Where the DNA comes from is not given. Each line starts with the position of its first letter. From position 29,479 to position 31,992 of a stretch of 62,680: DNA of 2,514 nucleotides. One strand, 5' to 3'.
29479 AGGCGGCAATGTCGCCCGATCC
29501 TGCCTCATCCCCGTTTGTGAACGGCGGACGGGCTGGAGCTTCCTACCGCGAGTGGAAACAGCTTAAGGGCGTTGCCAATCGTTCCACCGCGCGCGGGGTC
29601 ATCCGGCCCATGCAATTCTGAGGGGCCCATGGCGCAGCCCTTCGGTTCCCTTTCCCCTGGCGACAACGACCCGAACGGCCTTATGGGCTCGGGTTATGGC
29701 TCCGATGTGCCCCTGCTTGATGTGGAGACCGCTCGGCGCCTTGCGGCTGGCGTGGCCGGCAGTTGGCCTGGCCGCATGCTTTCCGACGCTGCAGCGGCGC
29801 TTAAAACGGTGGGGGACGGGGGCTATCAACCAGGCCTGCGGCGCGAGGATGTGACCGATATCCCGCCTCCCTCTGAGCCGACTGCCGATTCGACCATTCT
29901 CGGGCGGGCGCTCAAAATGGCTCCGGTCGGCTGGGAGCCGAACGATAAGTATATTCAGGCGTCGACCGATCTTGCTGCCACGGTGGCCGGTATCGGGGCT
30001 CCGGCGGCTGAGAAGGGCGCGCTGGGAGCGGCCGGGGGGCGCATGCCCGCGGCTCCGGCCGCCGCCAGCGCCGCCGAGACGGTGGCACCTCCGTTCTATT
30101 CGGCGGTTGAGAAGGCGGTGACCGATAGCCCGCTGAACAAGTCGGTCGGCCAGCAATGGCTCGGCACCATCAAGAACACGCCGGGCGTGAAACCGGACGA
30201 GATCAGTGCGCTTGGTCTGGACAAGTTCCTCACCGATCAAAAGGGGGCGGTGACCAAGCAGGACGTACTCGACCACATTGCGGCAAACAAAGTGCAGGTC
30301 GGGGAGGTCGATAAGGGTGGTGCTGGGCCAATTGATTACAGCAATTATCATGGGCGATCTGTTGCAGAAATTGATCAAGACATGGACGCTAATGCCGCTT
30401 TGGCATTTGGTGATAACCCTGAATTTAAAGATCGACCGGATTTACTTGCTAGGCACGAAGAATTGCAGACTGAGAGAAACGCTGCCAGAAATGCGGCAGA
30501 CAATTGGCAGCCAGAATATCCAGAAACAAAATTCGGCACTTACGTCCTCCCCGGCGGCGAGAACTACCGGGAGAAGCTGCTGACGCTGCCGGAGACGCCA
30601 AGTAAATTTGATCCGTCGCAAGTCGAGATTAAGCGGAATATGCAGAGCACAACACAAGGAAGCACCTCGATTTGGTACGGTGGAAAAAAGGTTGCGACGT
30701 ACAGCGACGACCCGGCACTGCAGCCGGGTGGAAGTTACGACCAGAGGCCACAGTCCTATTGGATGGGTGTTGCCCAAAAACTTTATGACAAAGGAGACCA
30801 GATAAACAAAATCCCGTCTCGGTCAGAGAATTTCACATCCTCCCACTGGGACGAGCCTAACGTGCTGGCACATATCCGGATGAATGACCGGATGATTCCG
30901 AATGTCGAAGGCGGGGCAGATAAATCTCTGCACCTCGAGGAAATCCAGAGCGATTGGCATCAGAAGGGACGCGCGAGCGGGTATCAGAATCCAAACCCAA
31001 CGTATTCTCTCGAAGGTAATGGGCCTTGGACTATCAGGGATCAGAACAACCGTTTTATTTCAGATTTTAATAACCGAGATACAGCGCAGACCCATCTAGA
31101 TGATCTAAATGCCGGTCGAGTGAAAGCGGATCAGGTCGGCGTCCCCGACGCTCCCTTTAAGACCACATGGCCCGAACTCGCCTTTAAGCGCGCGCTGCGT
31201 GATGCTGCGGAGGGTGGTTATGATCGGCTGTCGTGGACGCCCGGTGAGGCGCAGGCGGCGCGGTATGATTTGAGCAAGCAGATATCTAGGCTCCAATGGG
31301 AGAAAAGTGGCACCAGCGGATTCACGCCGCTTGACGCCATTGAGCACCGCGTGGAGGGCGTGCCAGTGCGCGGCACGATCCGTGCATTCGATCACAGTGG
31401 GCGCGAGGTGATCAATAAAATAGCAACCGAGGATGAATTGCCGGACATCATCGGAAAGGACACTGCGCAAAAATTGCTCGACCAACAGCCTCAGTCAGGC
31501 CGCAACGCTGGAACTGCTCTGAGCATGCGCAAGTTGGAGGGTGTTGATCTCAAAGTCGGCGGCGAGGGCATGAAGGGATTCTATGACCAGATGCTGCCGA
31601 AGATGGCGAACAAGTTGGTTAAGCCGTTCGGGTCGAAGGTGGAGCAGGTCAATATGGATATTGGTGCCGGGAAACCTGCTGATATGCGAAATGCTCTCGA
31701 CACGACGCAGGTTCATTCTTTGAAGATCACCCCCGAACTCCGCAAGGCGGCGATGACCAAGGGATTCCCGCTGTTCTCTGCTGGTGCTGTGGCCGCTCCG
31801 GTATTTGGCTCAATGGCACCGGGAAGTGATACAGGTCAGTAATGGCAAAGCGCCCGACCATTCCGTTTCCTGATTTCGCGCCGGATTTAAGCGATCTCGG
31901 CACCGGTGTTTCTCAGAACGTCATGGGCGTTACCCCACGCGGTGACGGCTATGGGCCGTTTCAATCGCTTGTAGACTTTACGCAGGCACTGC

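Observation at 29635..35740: Short peptide motif PFGS[LM][AS]PG placed at the extreme termini of several virion proteins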

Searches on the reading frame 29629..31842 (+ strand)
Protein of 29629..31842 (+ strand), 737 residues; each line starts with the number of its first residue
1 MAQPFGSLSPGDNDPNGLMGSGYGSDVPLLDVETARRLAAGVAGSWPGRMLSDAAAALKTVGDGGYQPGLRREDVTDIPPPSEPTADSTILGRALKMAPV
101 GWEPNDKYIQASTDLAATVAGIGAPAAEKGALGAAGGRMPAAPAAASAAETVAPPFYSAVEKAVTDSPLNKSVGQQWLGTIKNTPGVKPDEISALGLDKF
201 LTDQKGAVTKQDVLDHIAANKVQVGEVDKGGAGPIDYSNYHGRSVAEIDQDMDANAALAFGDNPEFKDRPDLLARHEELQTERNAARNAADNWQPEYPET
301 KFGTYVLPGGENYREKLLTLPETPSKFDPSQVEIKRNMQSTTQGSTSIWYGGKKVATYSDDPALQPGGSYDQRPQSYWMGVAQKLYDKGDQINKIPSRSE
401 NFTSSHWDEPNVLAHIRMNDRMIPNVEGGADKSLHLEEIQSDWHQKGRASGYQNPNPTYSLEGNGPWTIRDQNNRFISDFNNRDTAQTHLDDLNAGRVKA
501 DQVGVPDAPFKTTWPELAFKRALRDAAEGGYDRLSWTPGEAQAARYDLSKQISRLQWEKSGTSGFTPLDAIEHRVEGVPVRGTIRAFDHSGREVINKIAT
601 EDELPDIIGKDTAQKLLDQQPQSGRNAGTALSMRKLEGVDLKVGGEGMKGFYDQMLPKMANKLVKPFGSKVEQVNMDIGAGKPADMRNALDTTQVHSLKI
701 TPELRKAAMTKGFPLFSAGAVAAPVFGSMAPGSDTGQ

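Call 6: search_protein_families(library=phrogs, proteins=[window:29629-31842:+], max_evalue=0.01)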
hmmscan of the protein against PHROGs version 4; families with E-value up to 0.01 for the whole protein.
window:29629-31842:+ (737 aa): 2 families
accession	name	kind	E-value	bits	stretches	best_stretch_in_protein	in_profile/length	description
phrog_7348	-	lysis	4.8e-15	54.5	1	408-706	1813-2093/2564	endolysin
phrog_23189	-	unknown function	3.4e-06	28.1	1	326-384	4-62/85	-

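Call 14: search_protein_families(library=pfam, proteins=[window:29629-31842:+], max_evalue=0.05)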
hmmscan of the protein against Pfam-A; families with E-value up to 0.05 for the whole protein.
window:29629-31842:+ (737 aa): 0 families

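Call 18: search_solved_structures(query=window:29629-31842:+, max_evalue=1)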
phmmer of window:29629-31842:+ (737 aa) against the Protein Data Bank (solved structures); distinct sequences matched with E-value up to 1: 0.

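Call 19: find_homologous_proteins(query=window:29629-31842:+, max_evalue=0.001)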
Query window:29629-31842:+ (737 aa): 1018 proteins with E <= 0.001 among 8000 candidates; the best 120 are listed.
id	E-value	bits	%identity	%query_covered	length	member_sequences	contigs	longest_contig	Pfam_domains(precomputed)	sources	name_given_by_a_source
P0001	0.0e+0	1681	100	100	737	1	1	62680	-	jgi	jgi:hypothetical protein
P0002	6.2e-123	430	41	85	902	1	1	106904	-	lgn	-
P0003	6.7e-103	364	35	88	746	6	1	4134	-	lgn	-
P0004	2.1e-101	359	34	88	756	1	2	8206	-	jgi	jgi:hypothetical protein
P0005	2.9e-100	355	35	78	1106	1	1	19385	PF18760.8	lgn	-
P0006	3.1e-98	349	37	85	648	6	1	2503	-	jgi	jgi:hypothetical protein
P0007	3.7e-97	345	38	79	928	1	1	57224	-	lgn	-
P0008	1.3e-96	343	37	79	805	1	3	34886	-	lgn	-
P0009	2.4e-96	342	39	57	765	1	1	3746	-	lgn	-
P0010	2.8e-95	339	34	86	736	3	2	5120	-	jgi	jgi:hypothetical protein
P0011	4.0e-94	335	38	79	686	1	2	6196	-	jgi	jgi:hypothetical protein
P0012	5.8e-94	334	38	85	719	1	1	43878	-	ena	-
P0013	6.9e-94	334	37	82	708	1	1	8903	-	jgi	jgi:hypothetical protein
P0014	1.6e-93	333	36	79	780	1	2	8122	-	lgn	-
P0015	1.7e-93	333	39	81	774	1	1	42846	-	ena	-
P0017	1.2e-92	330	36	84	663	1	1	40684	-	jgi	jgi:hypothetical protein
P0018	2.6e-92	329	36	83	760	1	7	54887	-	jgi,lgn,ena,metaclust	metaclust:\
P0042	1.1e-87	314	36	82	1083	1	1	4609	PF18823.7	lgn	-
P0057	4.9e-85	305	36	79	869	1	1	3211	PF18823.7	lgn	-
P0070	3.7e-83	299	36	77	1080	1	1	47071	PF18838.8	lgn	-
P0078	1.6e-82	297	35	78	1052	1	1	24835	PF18760.8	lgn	-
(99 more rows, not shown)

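Call 22: find_encoding_contigs(protein=P0017, flank=10000, max_places=2)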
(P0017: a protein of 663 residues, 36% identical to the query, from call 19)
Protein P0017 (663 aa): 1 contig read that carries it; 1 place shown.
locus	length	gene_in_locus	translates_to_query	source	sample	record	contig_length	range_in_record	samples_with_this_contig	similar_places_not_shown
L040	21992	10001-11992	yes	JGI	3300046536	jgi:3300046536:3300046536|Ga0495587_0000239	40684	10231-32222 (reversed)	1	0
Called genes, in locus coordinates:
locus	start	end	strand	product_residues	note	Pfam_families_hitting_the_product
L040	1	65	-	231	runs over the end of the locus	-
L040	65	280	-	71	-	-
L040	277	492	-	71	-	-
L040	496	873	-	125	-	-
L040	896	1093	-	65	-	-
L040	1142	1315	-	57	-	-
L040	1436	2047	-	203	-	-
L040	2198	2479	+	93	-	-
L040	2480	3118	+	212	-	-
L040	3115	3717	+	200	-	PF07750:GcrA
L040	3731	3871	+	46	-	-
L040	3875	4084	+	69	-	-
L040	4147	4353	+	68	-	-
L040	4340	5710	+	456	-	-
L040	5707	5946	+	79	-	-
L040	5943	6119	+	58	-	-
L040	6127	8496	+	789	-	-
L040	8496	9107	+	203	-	PF13661:2OG-FeII_Oxy_4 (faint), PF13640:2OG-FeII_Oxy_3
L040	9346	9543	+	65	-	-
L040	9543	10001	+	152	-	PF20680:DUF6817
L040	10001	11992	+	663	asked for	-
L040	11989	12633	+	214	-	PF01833:TIG (weak)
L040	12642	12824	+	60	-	-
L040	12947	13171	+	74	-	-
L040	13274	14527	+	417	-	-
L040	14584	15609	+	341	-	-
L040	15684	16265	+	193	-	PF13392:HNH_3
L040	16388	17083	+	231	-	-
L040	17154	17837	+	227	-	-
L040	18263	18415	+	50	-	-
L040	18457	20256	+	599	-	-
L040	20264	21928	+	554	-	-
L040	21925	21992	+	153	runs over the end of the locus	-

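Call 25: find_encoding_contigs(protein=P0007, flank=10000, max_places=1)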
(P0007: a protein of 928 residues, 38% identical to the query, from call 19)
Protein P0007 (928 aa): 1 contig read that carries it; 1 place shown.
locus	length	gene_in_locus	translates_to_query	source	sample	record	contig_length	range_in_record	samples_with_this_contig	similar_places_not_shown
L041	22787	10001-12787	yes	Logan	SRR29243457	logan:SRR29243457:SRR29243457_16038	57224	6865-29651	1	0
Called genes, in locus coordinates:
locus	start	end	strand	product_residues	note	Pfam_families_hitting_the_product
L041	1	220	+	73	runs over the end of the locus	-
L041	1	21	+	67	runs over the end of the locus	-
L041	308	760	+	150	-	PF00692:dUTPase, PF22769:DCD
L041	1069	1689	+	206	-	-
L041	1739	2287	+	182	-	-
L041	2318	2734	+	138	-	-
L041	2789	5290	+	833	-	-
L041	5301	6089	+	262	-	-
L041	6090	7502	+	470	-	PF04466:Terminase_3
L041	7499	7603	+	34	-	-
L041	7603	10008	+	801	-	PF16510:P22_portal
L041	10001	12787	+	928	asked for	-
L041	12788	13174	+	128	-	-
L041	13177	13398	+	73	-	-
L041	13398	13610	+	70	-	-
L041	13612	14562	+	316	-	-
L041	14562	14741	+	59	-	-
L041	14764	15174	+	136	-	-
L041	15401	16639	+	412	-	PF11651:P22_CoatProtein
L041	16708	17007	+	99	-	-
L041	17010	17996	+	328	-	-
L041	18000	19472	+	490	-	PF11134:Phage_stabilise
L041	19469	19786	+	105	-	-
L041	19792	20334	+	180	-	PF05118:Asp_Arg_Hydrox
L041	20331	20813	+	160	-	-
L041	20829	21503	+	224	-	-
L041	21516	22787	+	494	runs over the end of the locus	-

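Call 26: find_encoding_contigs(protein=P0018, flank=10000, max_places=1)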
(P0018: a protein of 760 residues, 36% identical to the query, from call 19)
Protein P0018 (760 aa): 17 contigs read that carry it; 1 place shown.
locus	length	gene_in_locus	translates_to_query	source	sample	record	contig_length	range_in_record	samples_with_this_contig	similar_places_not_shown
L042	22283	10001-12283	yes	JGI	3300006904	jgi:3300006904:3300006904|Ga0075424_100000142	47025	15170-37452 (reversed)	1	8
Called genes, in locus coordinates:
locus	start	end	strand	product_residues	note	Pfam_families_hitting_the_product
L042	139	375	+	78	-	PF20432:Xre-like-HTH (weak)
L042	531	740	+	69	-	-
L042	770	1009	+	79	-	-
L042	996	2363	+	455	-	-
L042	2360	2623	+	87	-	-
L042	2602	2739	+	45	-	-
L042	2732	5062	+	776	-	-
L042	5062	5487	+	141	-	-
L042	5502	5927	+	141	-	-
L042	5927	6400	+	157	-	-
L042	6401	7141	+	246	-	-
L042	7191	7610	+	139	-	-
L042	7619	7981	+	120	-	-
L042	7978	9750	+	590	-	-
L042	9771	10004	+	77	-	-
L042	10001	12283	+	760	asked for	-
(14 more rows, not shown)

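Call 57: search_dna_similar(query=window:29629-31842:+, collection=phages, mode=protein, max_rows=25)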
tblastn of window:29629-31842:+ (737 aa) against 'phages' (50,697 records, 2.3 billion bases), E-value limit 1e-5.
Records with a match: 3; places in all: 4; records where one place covers at least 80% of the query: 0.
Best place of each record, by identity: <60% 3.
By first word of the organism name: Dolichospermum 1; Caudoviricetes 1; Pelagibacter 1.
By host as written in the record: Dolichospermum flos-aquae 1; - 1; Candidatus Pelagibacter sp. HTCC1062 1.
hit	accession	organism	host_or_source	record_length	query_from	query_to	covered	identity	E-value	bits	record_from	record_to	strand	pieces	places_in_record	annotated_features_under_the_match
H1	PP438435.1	Dolichospermum phage Dfl-JY45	Dolichospermum flos-aquae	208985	173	716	74%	30.0%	5e-41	168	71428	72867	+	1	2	hypothetical protein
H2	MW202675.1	Caudoviricetes sp.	Manatee Spring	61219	400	737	46%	27.3%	8e-27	123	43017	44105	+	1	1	hypothetical protein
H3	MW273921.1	Pelagibacter phage HTVC028P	Candidatus Pelagibacter sp. HTCC1062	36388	393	733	46%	24.6%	1e-13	81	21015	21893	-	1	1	hypothetical protein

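Call 59: get_annotated_region(hit=H3, flank=7000)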
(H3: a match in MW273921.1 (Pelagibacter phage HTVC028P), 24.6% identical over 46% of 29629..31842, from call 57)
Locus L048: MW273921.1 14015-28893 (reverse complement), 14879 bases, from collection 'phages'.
description: Pelagibacter phage HTVC028P, complete genome.
organism: Pelagibacter phage HTVC028P (NCBI taxid 2796519)
taxonomy: Viruses; Duplodnaviria; Heunggongvirae; Uroviricota; Caudoviricetes
host: Candidatus Pelagibacter sp. HTCC1062; source: seawater; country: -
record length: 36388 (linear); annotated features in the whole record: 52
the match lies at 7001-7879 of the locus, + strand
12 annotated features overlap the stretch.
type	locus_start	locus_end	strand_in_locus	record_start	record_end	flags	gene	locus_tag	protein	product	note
CDS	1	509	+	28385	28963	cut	-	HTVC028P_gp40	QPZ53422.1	putative tail tubular A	-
CDS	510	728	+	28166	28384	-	-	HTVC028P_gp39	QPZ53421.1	hypothetical protein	-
CDS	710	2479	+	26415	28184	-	-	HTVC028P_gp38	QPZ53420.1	putative tail tubular B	-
CDS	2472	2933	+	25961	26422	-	-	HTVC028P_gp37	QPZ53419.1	putative acetyltransferase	-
CDS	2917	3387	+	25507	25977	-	-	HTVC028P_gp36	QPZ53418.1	putative internal protein A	-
CDS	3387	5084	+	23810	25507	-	-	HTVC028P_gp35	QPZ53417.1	hypothetical protein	-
CDS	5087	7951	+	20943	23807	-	-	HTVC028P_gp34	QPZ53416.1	hypothetical protein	-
CDS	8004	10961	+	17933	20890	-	-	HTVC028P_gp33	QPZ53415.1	putative internal virion protein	-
CDS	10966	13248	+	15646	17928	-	-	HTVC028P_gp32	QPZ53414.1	putative tail fiber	-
CDS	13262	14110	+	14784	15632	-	-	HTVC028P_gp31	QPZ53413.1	hypothetical protein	-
CDS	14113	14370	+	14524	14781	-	-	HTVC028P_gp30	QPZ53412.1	hypothetical protein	-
CDS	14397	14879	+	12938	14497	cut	-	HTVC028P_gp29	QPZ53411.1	hypothetical protein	-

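Call 77: predict_structure(alignment_id=A2)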
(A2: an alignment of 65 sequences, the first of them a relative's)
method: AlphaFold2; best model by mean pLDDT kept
length: 737 residues; sequences in the alignment: 65
mean_pLDDT: 73.3   pTM: 0.65
mean pLDDT of the five models: 73.3, 71.9, 69.7, 68.9, 67.8
residues with pLDDT >= 90: 233; 70-90: 212; 50-70: 154; < 50: 138
segments of 3 or more residues with pLDDT < 50: 1-30, 64-78, 101-107, 116-147, 234-236, 294-296, 392-399, 458-468, 720-737
pLDDT, mean of each block of 10 residues (from residue 1): 32 35 33 56 58 66 46 42 66 69 49 48 33 32 50 94 98 98 94 94 97 96 90 55 75 84 80 87 80 56 78 92 69 81 79 76 54 68 66 49 80 94 92 95 85 64 50 66 68 61 76 92 96 95 85 92 53 65 95 95 89 92 76 90 82 95 97 85 62 90 97 80 35 37
secondary structure, 60 per line:
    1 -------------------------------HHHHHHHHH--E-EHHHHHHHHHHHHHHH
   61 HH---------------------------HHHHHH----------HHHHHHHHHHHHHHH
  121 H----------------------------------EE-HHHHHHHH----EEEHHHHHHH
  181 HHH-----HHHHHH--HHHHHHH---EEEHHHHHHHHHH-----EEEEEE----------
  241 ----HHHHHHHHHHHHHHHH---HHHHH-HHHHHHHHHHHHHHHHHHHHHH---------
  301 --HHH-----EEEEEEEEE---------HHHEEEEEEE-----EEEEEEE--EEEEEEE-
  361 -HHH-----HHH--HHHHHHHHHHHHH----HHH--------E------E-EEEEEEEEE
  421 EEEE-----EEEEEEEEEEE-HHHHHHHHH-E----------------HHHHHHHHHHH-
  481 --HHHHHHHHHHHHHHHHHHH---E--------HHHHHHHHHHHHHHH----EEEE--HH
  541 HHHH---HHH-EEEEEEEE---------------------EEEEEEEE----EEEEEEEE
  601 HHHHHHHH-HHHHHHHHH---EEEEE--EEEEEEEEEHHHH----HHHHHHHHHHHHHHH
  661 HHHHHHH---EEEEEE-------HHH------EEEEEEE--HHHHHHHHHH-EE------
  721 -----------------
elements in order (helices of 4 or more, strands of 3 or more residues): H32-40 H46-62 H90-95 H106-121 H159-166 E171-173 H174-183 H189-194 H197-203 E207-209 H210-219 E225-230 H245-260 H264-268 H270-291 E311-319 E332-338 E344-350 E353-359 H375-387 E412-424 E430-440 H442-450 H469-479 H483-501 H514-528 E533-536 H539-544 E552-559 E581-588 E593-600 H601-608 H610-618 E622-626 E629-637 H638-641 H646-667 E671-676 E693-699 H702-711

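Call 79: fold_search(model_id=the predicted structure, library=pdb)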
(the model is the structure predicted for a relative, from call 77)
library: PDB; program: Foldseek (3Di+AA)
matches with E <= 10: 503; with E <= 0.001: 0
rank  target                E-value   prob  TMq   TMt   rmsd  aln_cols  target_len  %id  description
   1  6c97_A                6.2e-02  0.07  0.06  0.12  22.3       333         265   11  Crystal structure of FcRn at pH3 (released 2018-05-30)
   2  1p16_B                7.7e-02  0.12  0.09  0.14  27.1       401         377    9  Structure of an mRNA capping enzyme bound to the phosphorylated carboxyl-terminal domain of RNA polymerase II (released 2003-07-15)
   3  3n7z_E                1.7e-01  0.12  0.08  0.14  19.3       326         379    7  Crystal structure of acetyltransferase from Bacillus anthracis (released 2010-06-16)
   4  5lzv_ii               1.9e-01  0.07  0.08  0.11  28.1       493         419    8  Structure of the mammalian ribosomal termination complex with accommodated eRF1(AAQ) and ABCE1. (released 2016-11-30)
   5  2hv2_F                2.2e-01  0.10  0.07  0.12  21.5       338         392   10  Crystal Structure of Conserved Protein of Unknown Function from Enterococcus faecalis V583 at 2.4 A Resolution, Probab (released 2006-08-29)
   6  3jag_ii               2.2e-01  0.07  0.07  0.11  27.9       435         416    8  Structure of a mammalian ribosomal termination complex with ABCE1, eRF1(AAQ), and the UAA stop codon (released 2015-08-12)
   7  3n7z_F                2.6e-01  0.13  0.07  0.13  20.2       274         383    7  Crystal structure of acetyltransferase from Bacillus anthracis (released 2010-06-16)
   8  4ww2_C                2.6e-01  0.04  0.06  0.12  22.9       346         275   11  Crystal structure of human TCR Alpha Chain-TRAV21-TRAJ8, Beta Chain-TRBV7-8, Antigen-presenting glycoprotein CD1d, and (released 2016-02-03)
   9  2i00_B                2.8e-01  0.20  0.07  0.13  19.1       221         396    6  Crystal structure of acetyltransferase (GNAT family) from Enterococcus faecalis (released 2006-09-19)
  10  2hv2_A                2.8e-01  0.09  0.07  0.13  20.4       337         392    9  Crystal Structure of Conserved Protein of Unknown Function from Enterococcus faecalis V583 at 2.4 A Resolution, Probab (released 2006-08-29)
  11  9obo_C                2.9e-01  0.07  0.06  0.06  25.0       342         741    8  Crystal structure of Mycobacterium tuberculosis isocitrate lyase 2 fixed in the apo form with disulfide bonds (released 2026-03-18)
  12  2xn6_A                2.9e-01  0.04  0.06  0.10  22.5       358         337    9  Crystal structure of thyroxine-binding globulin complexed with thyroxine-fluoresein (released 2011-02-16)
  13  6rft_B                3.2e-01  0.08  0.08  0.14  23.6       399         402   10  Crystal structure of Eis2 from Mycobacterium abscessus bound to Acetyl-CoA (released 2019-07-10)
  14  1z5l_C                3.2e-01  0.04  0.05  0.11  23.9       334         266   12  Structure of a highly potent short-chain galactosyl ceramide agonist bound to CD1D (released 2005-07-19)
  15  5d2l_G                3.4e-01  0.03  0.05  0.10  22.1       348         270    9  Crystal structure of TCR C7 in complex with HCMV NLV epitope presented by HLA-A2 (released 2015-10-07)
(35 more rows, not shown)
